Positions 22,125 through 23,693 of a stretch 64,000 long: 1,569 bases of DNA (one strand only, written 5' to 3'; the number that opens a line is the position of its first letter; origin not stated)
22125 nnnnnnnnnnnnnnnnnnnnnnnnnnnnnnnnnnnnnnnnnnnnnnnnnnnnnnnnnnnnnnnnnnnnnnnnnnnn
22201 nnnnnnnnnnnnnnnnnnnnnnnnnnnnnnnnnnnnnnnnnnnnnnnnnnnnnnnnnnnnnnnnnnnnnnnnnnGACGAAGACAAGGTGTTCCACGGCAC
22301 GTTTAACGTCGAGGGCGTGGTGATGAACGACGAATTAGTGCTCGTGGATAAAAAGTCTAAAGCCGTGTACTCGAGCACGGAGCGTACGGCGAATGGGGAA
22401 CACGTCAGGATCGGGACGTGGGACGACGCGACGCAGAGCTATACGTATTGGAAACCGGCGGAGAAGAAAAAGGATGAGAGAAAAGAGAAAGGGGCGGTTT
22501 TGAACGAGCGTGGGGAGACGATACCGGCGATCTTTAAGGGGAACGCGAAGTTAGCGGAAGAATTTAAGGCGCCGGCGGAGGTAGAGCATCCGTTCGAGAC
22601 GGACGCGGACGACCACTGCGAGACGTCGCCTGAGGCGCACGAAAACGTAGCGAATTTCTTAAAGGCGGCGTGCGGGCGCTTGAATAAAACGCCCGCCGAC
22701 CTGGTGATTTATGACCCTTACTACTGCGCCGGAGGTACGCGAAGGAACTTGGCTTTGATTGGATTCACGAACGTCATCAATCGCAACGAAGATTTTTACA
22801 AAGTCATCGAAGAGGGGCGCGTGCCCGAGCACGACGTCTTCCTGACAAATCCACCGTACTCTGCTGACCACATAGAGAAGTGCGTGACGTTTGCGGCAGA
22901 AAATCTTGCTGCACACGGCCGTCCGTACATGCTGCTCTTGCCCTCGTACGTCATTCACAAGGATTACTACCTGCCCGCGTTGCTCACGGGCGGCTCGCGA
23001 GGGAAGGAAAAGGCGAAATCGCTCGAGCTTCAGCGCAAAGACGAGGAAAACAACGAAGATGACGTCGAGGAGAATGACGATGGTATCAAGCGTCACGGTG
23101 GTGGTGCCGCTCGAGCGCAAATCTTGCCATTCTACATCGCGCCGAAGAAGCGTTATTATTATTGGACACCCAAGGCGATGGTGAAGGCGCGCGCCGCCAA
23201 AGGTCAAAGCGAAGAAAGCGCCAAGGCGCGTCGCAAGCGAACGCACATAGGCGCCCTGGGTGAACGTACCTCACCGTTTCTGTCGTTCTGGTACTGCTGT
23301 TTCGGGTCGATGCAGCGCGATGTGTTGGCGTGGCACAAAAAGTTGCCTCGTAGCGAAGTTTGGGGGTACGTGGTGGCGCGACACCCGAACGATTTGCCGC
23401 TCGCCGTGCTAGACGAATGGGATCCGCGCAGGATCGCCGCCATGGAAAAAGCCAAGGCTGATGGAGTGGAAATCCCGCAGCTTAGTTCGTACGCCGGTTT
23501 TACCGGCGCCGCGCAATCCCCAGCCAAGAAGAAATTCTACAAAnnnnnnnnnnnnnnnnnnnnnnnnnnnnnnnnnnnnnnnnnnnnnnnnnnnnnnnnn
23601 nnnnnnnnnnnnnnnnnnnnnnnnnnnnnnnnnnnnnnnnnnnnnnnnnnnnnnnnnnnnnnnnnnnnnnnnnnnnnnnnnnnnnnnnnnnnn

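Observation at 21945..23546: NPPY-motif gamma-class amino-methyltransferase-like protein of unknown function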

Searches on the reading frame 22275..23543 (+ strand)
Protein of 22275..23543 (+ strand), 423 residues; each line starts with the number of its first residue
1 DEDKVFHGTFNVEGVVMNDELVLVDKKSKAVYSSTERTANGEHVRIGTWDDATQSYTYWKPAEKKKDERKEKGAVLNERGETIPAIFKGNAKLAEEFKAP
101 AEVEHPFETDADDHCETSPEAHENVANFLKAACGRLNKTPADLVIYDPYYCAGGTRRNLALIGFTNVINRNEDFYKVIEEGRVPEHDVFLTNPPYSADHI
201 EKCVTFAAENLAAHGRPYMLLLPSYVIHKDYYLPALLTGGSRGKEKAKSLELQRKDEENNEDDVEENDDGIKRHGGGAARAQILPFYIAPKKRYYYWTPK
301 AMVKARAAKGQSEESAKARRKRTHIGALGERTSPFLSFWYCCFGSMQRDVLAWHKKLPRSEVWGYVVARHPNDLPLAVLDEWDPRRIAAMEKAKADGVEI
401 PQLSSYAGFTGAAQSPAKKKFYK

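Call 18: search_solved_structures(query=A2, max_evalue=10, show_alignments=3)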
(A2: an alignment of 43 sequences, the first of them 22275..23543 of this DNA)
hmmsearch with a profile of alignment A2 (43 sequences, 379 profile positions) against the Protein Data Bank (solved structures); distinct sequences matched with E-value up to 10: 0.

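Call 19: predict_structure(alignment_id=A2)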
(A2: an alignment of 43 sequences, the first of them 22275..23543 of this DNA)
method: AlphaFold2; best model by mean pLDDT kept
length: 423 residues; sequences in the alignment: 43
mean_pLDDT: 81.5   pTM: 0.73
mean pLDDT of the five models: 81.5, 80.1, 79.5, 79.0, 78.2
residues with pLDDT >= 90: 199; 70-90: 128; 50-70: 60; < 50: 36
segments of 3 or more residues with pLDDT < 50: 1-9, 63-71, 269-278, 407-413
pLDDT, mean of each block of 10 residues (from residue 1): 36 90 94 84 89 91 48 58 63 74 86 82 97 97 93 88 94 93 97 91 94 95 93 84 70 83 53 43 89 87 81 72 77 86 96 95 94 92 90 92 60 58 60
secondary structure, 60 per line:
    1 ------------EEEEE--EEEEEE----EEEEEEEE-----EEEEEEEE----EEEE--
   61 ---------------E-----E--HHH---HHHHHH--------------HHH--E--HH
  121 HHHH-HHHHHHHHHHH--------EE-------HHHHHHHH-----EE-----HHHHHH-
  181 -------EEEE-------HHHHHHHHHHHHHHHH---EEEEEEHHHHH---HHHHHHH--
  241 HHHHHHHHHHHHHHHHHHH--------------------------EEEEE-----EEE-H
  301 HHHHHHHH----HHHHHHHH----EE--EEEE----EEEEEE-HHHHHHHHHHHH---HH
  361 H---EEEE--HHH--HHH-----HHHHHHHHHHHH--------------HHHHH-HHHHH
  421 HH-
elements in order: E13-17 E20-25 E30-37 E43-50 E55-58 H91-96 H119-124 H126-136 H154-161 H174-179 E188-191 H199-214 E218-223 H224-228 H232-238 H241-259 E286-290 E296-298 H300-308 H313-320 E329-332 E337-342 H344-355 E365-368 H384-395 H410-414 H416-422

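Call 21: search_protein_representatives(alignment_id=A2)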
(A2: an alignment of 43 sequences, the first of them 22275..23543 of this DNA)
Query: 43 sequences, 379 profile positions. Proteins with E-value up to 0.001 (for the whole library): 2520; up to 1e-10: 1816; up to 1e-30: 1036. The best 150 are listed.
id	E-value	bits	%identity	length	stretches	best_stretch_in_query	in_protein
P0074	6.9e-126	437.2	-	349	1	29-348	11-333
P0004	1.7e-120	419.5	-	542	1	11-360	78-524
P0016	3.7e-117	408.5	-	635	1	8-363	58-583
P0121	6.5e-115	401.1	-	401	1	8-335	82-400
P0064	4.5e-112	391.7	-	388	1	33-332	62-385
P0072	9.7e-110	384.1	-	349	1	35-374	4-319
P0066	3.4e-109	382.3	-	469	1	5-333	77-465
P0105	4.1e-109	382.0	-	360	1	36-357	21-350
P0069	6.4e-109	381.4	-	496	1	33-357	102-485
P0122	1.5e-108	380.1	-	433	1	12-350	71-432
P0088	2.5e-107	376.1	-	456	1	21-334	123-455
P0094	2.4e-106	372.9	-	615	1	7-333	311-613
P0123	1.4e-104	367.1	-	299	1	39-337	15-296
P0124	6.1e-104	365.0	-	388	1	3-332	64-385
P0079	1.8e-102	360.2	-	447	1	18-335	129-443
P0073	4.1e-99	349.1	-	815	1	33-341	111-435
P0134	1.8e-94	333.8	-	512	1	21-340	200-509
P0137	1.4e-91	324.3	-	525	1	45-335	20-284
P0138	2.4e-91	323.5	-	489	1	12-353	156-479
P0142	1.1e-90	321.3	-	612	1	7-358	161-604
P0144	7.3e-90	318.7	-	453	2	74-336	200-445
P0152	2.7e-88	313.5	-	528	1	6-334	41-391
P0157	8.6e-87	308.5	-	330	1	77-367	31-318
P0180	1.8e-82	294.3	-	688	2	34-267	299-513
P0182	2.2e-81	290.8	-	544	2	7-320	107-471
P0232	6.6e-76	272.7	-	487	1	8-362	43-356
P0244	5.3e-75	269.7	-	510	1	22-332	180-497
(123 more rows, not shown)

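Call 25: find_related_loci(query=A2, collection=viral_contigs, flank=5000)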
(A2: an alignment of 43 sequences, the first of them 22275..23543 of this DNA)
Query A2 (423 aa) in viral_contigs; peptide patterns used: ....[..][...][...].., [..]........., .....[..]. (x = any residue, [..] = any of these).
28 stretches matched a pattern; 1 encode a relative of the query (tblastn E <= 1e-3); 1 distinct loci.
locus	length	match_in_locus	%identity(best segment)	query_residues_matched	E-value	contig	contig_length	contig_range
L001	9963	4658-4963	30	112-232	4e-13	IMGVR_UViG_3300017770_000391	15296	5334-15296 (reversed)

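Call 26: find_related_loci(query=A2, collection=genome_contigs, flank=5000)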
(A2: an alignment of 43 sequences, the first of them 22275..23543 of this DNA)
Query A2 (423 aa) in genome_contigs; peptide patterns used: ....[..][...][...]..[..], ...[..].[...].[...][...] (x = any residue, [..] = any of these).
33 stretches matched a pattern, but none encodes a relative of the query by tblastn (E <= 1e-3).

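Call 28: search_protein_families(library=pfam, proteins=[P0180, P0137, P0144, P0152, P0182, P0142, P0244, P0134, P0138, P0232], max_evalue=0.01)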
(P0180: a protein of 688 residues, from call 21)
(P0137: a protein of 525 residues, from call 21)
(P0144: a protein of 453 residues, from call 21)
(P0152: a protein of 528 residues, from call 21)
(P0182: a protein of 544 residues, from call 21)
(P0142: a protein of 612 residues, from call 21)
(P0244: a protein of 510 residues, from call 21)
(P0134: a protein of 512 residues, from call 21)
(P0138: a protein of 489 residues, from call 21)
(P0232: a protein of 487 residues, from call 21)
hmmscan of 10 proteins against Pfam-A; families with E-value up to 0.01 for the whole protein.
P0180 (688 aa): 0 families

P0137 (525 aa): 0 families

P0144 (453 aa): 0 families

P0152 (528 aa): 0 families

P0182 (544 aa): 0 families

P0142 (612 aa): 0 families

P0244 (510 aa): 0 families

P0134 (512 aa): 1 family
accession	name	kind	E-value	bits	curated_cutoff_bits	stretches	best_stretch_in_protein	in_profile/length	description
PF13489.12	Methyltransf_23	-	0.0014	18.9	27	1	61-106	20-61/164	Methyltransferase domain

P0138 (489 aa): 0 families

P0232 (487 aa): 0 families

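Call 32: search_protein_families(library=pfam, proteins=[L001:4619-5113:+, L001:3839-4507:+], max_evalue=1)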
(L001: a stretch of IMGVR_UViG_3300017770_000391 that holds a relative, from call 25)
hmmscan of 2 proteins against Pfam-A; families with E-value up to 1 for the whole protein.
L001:4619-5113:+ (165 aa): 7 families
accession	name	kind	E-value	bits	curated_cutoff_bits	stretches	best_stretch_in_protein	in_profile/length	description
PF13651.11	EcoRI_methylase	-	9e-05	22.4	26.4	1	74-124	138-188/345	Adenine-specific methyltransferase EcoRI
PF05175.20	MTS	-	0.0028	17.7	23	1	53-92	77-116/170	Methyltransferase small domain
PF05869.16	Dam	-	0.011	15.9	28.1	1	77-136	62-124/169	DNA N-6-adenine-methyltransferase (Dam)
PF07669.17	Eco57I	-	0.019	15.5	25.3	1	51-92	50-92/171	Eco57I restriction-modification methylase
PF02384.22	N6_Mtase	-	0.057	13.2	20.4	1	70-87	119-138/311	N-6 DNA Methylase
PF03602.21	Cons_hypoth95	-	0.078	13.1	24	1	57-99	94-138/182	Conserved hypothetical protein 95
PF07877.16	DUF1661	-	0.088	12.9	25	1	111-121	12-22/31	Protein of unknown function (DUF1661)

L001:3839-4507:+ (223 aa): 4 families
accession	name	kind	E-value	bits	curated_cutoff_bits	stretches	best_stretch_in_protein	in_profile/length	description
PF00145.23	DNA_methylase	-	0.00019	21.4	22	1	6-79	5-88/324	C-5 cytosine-specific DNA methylase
PF01555.25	N6_N4_Mtase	-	0.00047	20.6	26.7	1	7-36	188-217/221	DNA methylase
PF02086.21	MethyltransfD12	-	0.0034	17.6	22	1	2-34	22-54/253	D12 class N6 adenine-specific DNA methyltransferase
PF09131.15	Endotoxin_mid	-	0.17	12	22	1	129-172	54-97/206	Bacillus thuringiensis delta-Endotoxin, middle domain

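Call 33: search_protein_families(library=phrogs, proteins=[L001:4619-5113:+], max_evalue=1)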
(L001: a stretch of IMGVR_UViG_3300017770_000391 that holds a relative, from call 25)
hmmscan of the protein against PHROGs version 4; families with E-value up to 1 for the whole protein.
L001:4619-5113:+ (165 aa): 7 families
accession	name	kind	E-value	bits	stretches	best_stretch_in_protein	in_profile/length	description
phrog_799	-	other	2.1e-14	54.6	1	12-153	210-363/458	DNA methyltransferase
phrog_2713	-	unknown function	0.0052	16.8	1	65-95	278-311/520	-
phrog_9133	-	unknown function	0.0091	14.8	1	50-102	793-837/1259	-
phrog_6263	-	other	0.021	14.5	1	44-89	443-486/548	DNA methyltransferase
phrog_26481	-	unknown function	0.13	13.5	1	66-103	23-61/76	-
phrog_111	-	other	0.16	12.6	1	81-137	121-180/345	DNA methyltransferase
phrog_4230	-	unknown function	0.26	12.6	1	89-133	12-53/72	-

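Call 34: search_dna_similar(query=L001:4619-5113:+, collection=phages, mode=protein, max_evalue=0.001, max_rows=25)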
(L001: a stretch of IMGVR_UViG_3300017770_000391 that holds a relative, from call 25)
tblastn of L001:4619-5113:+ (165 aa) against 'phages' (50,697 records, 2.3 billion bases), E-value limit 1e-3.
Records with a match: 75; places in all: 75; records where one place covers at least 80% of the query: 57.
Best place of each record, by identity: <60% 75.
By first word of the organism name: Campylobacter 38; Listeria 11; Prochlorococcus 6; Thermus 6; Fusobacterium 4; Streptococcus 3; Flavobacterium 2; Podophage 2; Lauvirus 1; Aquificae 1; and 1 more.
By host as written in the record: Campylobacter jejuni NCTC12662 15; Campylobacter jejuni 11; Listeria monocytogenes 10; - 8; Campylobacter jejuni subsp. jejuni 3; Prochlorococcus sp. MIT9515 2; Thermus thermophilus HB8 2; Flavobacterium sp. LMO9 2; and 16 more.
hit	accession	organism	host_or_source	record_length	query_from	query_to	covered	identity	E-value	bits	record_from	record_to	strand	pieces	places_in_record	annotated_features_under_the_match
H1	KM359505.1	Prochlorococcus phage P-TIM68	Prochlorococcus sp. MIT9515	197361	14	163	91%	33.1%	6e-13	71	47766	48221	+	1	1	hypothetical protein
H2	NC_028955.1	Prochlorococcus phage P-TIM68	Prochlorococcus sp. MIT9515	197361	14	163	91%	33.1%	6e-13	71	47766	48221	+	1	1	DNA methyltransferase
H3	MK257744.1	Thermus phage YS40_Isch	Thermus thermophilus HB8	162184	14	164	92%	32.3%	5e-14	74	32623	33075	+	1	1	sugar-phospahte nucleotidyltransferase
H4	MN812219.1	Flavobacterium phage vB_FspS_morran9-1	Flavobacterium sp. LMO9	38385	13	164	92%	31.0%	2e-8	58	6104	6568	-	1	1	hypothetical protein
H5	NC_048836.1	Flavobacterium phage vB_FspS_morran9-1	Flavobacterium sp. LMO9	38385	13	164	92%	31.0%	2e-8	58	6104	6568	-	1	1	DNA methyltransferase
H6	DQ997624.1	Thermus phage phiYS40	-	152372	12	164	93%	30.6%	2e-14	76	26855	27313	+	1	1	sugar-phospahte nucleotidyltransferase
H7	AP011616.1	Thermus phage phiYS40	Thermus thermophilus HB8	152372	12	164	93%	30.6%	2e-14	76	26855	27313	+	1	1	sugar-phospahte nucleotidyltransferase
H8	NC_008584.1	Thermus phage phiYS40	-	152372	12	164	93%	30.6%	2e-14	76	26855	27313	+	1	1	DNA methyltransferase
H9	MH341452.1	Listeria phage PSU-VKH-LP040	Listeria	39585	12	163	92%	30.2%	3e-6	51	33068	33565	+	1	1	hypothetical protein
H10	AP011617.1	Thermus phage TMA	Thermus thermophilus HB27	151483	12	164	93%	29.9%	3e-14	75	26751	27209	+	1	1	sugar-phospahte nucleotidyltransferase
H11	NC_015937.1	Thermus phage TMA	Thermus thermophilus HB27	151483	12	164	93%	29.9%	3e-14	75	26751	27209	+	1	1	DNA methyltransferase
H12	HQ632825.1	Prochlorococcus phage P-SSM5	Prochlorococcus marinus NATL2A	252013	14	164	92%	29.7%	2e-10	64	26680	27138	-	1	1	hypothetical protein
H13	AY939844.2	Prochlorococcus phage P-SSM2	Prochlorococcus sp. NATL1A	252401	14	164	92%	29.7%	2e-10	64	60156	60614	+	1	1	hypothetical protein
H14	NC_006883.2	Prochlorococcus phage P-SSM2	Prochlorococcus sp. NATL1A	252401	14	164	92%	29.7%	2e-10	64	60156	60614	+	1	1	DNA methyltransferase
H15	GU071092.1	Prochlorococcus phage P-SSM2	-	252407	14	164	92%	29.7%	2e-10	64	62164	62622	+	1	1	conserved hypothetical protein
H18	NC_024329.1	Podophage Lau218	-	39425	15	135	73%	36.8%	3e-11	66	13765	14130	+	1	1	DNA methyltransferase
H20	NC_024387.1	Listeria phage LP-101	Listeria monocytogenes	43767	15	163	90%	29.7%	2e-5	49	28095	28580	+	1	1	DNA methyltransferase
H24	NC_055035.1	Fusobacterium phage Fnu1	Fusobacterium nucleatum ATCC 10953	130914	13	165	93%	28.7%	1e-9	61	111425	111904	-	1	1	DNA methyltransferase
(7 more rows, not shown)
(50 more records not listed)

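Call 49: search_protein_families(library=pfam, alignment_id=A4, max_evalue=0.001)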
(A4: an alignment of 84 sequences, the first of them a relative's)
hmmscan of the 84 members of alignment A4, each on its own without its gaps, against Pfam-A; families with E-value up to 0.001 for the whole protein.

A. member 1, P0157 (330 aa): 4 families
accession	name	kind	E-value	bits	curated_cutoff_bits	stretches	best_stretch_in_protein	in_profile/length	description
PF00642.30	zf-CCCH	-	8.9e-07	29.1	20.5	1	41-65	3-27/27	Zinc finger C-x8-C-x5-C-x3-H type (and similar)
PF16131.11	Torus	-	1.8e-05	25.7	29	1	16-70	44-98/109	Torus domain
PF25585.1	zf-CCCH_DUS3L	-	2.5e-05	24.6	30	1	44-63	5-24/32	DUS3L CCCH zinc finger domain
PF18345.7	zf_CCCH_4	-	0.00031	21.1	29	1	47-63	3-19/19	Zinc finger domain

B. families by the number of members that match (of 84 scanned): 9 families
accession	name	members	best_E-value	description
PF01149.29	Fapy_DNA_glyco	1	5.4e-22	Formamidopyrimidine-DNA glycosylase N-terminal domain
PF06831.19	H2TH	1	1.3e-21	Formamidopyrimidine-DNA glycosylase H2TH domain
PF13297.11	SDE2_2C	1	4.5e-20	Replication stress response SDE2 C-terminal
PF00728.28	Glyco_hydro_20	1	6.8e-12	Glycosyl hydrolase family 20, catalytic domain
PF21218.2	Fpg-like_C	1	3e-07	Formamidopyrimidine-DNA glycosylase-like, C-terminal domain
PF00642.30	zf-CCCH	1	8.9e-07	Zinc finger C-x8-C-x5-C-x3-H type (and similar)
PF16131.11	Torus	1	1.8e-05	Torus domain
PF25585.1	zf-CCCH_DUS3L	1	2.5e-05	DUS3L CCCH zinc finger domain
PF18345.7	zf_CCCH_4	1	0.00031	Zinc finger domain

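Call 52: get_annotated_region(hit=H8, flank=1500)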
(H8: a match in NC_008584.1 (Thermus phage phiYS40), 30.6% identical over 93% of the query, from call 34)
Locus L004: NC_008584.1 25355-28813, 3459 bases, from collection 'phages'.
description: Thermus phage phiYS40, complete genome.
organism: Thermus phage phiYS40 (NCBI taxid 407392)
taxonomy: Viruses; Duplodnaviria; Heunggongvirae; Uroviricota; Caudoviricetes
host: -; source: -; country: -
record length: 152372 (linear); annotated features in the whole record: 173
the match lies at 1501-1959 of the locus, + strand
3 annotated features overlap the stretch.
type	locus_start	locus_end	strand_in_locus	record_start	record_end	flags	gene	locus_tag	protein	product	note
CDS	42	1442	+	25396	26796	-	-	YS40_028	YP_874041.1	hypothetical protein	-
CDS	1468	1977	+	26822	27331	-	-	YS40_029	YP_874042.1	DNA methyltransferase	-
CDS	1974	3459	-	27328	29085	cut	-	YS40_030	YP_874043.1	hypothetical protein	-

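Call 53: get_annotated_region(hit=H2, flank=1500)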
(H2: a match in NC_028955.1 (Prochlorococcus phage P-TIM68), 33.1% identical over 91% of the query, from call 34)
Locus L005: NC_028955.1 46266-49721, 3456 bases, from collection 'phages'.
description: Prochlorococcus phage P-TIM68, complete genome.
organism: Prochlorococcus phage P-TIM68 (NCBI taxid 1542477)
taxonomy: Viruses; Duplodnaviria; Heunggongvirae; Uroviricota; Caudoviricetes; Kyanoviridae; Haifavirus; Haifavirus tim68
host: Prochlorococcus sp. MIT9515; source: -; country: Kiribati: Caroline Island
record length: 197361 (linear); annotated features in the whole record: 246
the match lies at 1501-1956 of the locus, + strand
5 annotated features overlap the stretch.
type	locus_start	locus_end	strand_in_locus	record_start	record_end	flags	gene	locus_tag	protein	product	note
CDS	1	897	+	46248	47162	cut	-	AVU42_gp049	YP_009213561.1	putative methylase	-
CDS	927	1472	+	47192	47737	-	-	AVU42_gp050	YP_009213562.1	hypothetical protein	-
CDS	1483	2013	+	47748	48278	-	-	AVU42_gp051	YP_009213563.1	DNA methyltransferase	-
CDS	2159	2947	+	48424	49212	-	-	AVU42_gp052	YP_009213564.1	hypothetical protein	-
CDS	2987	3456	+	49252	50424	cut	-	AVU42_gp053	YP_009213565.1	putative helicase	-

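Call 54: get_annotated_region(hit=H24, flank=1500)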
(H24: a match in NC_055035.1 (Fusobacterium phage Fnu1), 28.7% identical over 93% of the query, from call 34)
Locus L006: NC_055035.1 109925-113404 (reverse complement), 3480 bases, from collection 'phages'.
description: Fusobacterium phage Fnu1, complete genome.
organism: Fusobacterium phage Fnu1 (NCBI taxid 2530024)
taxonomy: Viruses; Duplodnaviria; Heunggongvirae; Uroviricota; Caudoviricetes; Latrobevirus; Latrobevirus FNU1
host: Fusobacterium nucleatum ATCC 10953; source: -; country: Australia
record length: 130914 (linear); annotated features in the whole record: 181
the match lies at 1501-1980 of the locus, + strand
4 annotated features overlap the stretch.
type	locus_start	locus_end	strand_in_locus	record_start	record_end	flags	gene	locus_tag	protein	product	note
CDS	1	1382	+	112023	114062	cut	-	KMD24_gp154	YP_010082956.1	exonuclease V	153. AAA family ATPase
CDS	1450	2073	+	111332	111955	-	-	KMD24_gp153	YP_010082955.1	DNA methyltransferase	152. TPA: tRNA (adenine-N(6)-)-methyltransferase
CDS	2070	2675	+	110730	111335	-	-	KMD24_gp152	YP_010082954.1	hypothetical protein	151. hypothetical protein A2Y22_00670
CDS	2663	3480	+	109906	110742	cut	-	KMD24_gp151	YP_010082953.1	tetrahydrofolate dehydrogenase and cyclohydrolase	150. bifunctional methylenetetrahydrofolate dehydrogenase/methenyltetrahydrofolate cyclohydrolase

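Call 55: get_annotated_region(hit=H18, flank=1500)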
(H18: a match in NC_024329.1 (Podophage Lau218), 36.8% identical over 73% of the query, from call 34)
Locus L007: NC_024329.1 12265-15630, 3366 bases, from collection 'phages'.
description: Podophage Lau218, complete genome.
organism: Podophage Lau218 (NCBI taxid 2784187)
taxonomy: Viruses; Duplodnaviria; Heunggongvirae; Uroviricota; Caudoviricetes; Autographiviridae; Lauvirus; Lauvirus lau218
host: -; source: -; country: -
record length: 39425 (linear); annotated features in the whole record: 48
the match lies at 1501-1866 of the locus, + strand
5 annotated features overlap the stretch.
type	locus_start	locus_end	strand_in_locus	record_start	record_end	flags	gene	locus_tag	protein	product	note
CDS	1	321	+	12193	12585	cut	-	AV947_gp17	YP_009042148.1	RusA-like Holliday junction resolvase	-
CDS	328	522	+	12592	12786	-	-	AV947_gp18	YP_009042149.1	hypothetical protein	-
CDS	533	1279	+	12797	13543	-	-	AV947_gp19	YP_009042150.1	exonuclease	-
CDS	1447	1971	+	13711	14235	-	-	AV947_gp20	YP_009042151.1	DNA methyltransferase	-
CDS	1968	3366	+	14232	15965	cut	-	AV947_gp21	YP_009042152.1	ribonucleoside-diphosphate reductase large subunit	-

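Call 56: get_annotated_region(hit=H5, flank=1500)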
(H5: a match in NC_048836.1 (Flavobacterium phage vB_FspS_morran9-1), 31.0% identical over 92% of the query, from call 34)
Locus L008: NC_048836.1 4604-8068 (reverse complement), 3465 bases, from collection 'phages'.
description: Flavobacterium phage vB_FspS_morran9-1, complete genome.
organism: Flavobacterium phage vB_FspS_morran9-1 (NCBI taxid 2686258)
taxonomy: Viruses; Duplodnaviria; Heunggongvirae; Uroviricota; Caudoviricetes; Lillamyvirus; Lillamyvirus morran
host: Flavobacterium sp. LMO9; source: -; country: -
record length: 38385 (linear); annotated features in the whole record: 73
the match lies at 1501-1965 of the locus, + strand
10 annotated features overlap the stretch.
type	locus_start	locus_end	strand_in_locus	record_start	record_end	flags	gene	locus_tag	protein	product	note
CDS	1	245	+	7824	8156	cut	-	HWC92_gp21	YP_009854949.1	hypothetical protein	-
CDS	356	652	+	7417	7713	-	-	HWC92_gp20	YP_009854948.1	hypothetical protein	-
CDS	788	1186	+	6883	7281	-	-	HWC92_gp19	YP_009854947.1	hypothetical protein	annotation based on sequence similarity to NCBI WP_134391823.1 and Pfam PF06006.11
CDS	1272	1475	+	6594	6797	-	-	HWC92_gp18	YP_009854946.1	hypothetical protein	-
CDS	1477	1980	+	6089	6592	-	-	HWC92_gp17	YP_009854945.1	DNA methyltransferase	annotation based on sequence similarity to NCBI OTF89799.1 and Pfam PF13651.5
CDS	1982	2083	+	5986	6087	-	-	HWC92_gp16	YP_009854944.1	hypothetical protein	-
CDS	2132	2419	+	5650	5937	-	-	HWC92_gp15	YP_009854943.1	hypothetical protein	annotation based on sequence similarity to NCBI PCI28436.1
CDS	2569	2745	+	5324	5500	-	-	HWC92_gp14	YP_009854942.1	hypothetical protein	-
CDS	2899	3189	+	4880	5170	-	-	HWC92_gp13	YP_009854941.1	helix-turn-helix transcriptional regulator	annotation based on sequence similarity to NCBI WP_076451368.1 and Pfam PF01381.21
CDS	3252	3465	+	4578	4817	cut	-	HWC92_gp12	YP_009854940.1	hypothetical protein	-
